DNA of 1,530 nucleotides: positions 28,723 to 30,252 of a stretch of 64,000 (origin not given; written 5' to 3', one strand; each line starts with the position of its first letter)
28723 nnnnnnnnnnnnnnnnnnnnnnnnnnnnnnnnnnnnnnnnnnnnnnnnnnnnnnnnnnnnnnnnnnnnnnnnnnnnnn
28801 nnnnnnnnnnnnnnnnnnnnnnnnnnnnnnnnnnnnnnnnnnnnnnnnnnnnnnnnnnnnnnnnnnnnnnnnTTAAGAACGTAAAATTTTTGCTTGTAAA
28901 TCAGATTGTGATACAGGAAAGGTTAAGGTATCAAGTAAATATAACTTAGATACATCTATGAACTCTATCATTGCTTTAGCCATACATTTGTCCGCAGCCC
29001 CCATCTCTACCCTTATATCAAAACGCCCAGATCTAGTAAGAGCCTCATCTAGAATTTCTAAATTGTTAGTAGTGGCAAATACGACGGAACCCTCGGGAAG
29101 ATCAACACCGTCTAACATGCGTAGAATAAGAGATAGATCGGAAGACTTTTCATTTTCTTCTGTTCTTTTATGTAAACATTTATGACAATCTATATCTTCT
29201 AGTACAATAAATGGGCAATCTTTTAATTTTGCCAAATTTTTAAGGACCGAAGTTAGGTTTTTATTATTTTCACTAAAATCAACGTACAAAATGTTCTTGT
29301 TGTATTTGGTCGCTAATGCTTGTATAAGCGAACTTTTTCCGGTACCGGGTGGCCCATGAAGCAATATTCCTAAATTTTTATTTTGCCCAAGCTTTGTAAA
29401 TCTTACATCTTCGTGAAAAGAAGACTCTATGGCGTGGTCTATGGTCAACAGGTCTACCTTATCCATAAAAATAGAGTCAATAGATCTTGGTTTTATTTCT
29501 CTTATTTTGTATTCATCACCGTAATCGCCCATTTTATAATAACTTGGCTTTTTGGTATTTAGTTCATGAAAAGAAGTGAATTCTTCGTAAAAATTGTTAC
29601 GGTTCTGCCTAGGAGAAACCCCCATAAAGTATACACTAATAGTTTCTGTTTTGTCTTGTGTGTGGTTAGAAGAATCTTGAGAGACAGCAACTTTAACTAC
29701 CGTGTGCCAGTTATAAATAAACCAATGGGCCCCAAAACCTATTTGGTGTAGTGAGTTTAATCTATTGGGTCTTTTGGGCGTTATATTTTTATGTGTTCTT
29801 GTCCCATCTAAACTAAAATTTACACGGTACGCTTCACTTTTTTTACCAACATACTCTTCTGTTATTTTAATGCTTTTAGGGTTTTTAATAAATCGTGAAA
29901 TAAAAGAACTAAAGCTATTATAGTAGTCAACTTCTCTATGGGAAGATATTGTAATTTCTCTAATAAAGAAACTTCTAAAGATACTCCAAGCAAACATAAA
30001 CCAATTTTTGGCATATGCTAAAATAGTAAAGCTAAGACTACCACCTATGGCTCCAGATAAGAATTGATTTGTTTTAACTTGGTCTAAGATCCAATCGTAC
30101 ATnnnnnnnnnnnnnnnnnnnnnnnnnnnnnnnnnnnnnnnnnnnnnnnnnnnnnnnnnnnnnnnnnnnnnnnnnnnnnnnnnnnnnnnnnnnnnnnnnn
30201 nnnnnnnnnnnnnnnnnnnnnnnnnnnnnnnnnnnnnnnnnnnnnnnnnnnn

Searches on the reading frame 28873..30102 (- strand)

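Call 17: search_protein_families(library=pfam, proteins=[window:28873-30102:-], max_evalue=0.01)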
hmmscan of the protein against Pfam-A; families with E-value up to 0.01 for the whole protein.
window:28873-30102:- (409 aa): 20 families
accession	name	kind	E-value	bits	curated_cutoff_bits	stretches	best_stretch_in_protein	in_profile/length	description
PF00004.35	AAA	-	9.3e-19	68.6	21.2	1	246-368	1-130/131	ATPase family associated with various cellular activities (AAA)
PF05673.19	DUF815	-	1.2e-06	28.3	23.8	1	217-354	29-158/249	Protein of unknown function (DUF815)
PF13191.12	AAA_16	-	7.1e-06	27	32.6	1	244-278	25-62/167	AAA ATPase domain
PF13401.12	AAA_22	-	9.4e-06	26.4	27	1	246-293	8-57/130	AAA domain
PF20720.3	nSTAND3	-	1.3e-05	25.4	27.2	1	243-361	17-125/155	Novel STAND NTPase 3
PF07728.20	AAA_5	-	2.6e-05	24.7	22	1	246-279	2-36/139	AAA domain (dynein-related subfamily)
PF08740.16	BCS1_N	-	6.9e-05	23.3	28.1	1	26-165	3-133/182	BCS1 N terminal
PF13173.12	AAA_14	-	0.00025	21.5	27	1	246-285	5-46/129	AAA domain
PF13521.12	AAA_28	-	0.001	19.7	27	1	246-269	2-25/164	AAA domain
PF01443.25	Viral_helicase1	-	0.0024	18.1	21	1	246-284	1-43/228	Viral superfamily 1 RNA helicase core domain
PF00910.28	RNA_helicase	-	0.0027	18.6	21.5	1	246-271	1-26/105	RNA helicase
PF12775.13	AAA_7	-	0.0031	17.5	25.8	1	240-274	30-67/181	P-loop containing dynein motor region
PF19263.5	DUF5906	-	0.0033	18.5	27.6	1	248-308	1-59/114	Family of unknown function (DUF5906)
PF05496.18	RuvB_N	-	0.0036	17.5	27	1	245-298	35-89/159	Holliday junction DNA helicase RuvB P-loop domain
PF13555.12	AAA_29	-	0.0036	17.4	27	0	245-265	24-44/61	P-loop containing region of AAA domain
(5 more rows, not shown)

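Call 18: search_protein_families(library=phrogs, proteins=[window:28873-30102:-], max_evalue=0.001)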
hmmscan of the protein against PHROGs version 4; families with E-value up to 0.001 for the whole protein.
window:28873-30102:- (409 aa): 15 families
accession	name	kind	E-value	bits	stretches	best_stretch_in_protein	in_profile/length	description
phrog_7485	-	unknown function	7.2e-51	174.5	1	1-380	8-372/430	-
phrog_3757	-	unknown function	2.1e-15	58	1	207-379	91-265/367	-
phrog_30773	-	unknown function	2.6e-14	53.5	1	231-373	184-337/666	-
phrog_14322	-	unknown function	2.8e-12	47.6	1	246-361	229-343/398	-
phrog_10401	-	other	2.4e-11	44.1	1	210-372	440-589/667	ATPase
phrog_10440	-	unknown function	3.5e-09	36.7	1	244-381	233-365/483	-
phrog_9172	-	unknown function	5.7e-08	33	1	235-380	100-255/509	-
phrog_168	-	DNA, RNA and nucleotide metabolism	4.4e-06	27.6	1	237-293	38-94/314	clamp loader of DNA polymerase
phrog_33861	-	unknown function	3.5e-05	23.7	0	245-281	191-227/407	-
phrog_11838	-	DNA, RNA and nucleotide metabolism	4.5e-05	23.8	1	243-291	40-86/420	clamp loader of DNA polymerase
phrog_2376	-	other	6.4e-05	23.4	1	237-361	70-183/363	ATPase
phrog_1297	-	other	0.00025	21.1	1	233-278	15-60/356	ATPase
phrog_2107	-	other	0.00026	21.7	0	245-279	5-39/201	thymidylate kinase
phrog_21479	-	unknown function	0.00031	21.7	0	248-271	31-54/68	-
phrog_50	-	DNA, RNA and nucleotide metabolism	0.00077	19.6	0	241-303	367-441/570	DnaC-like helicase loader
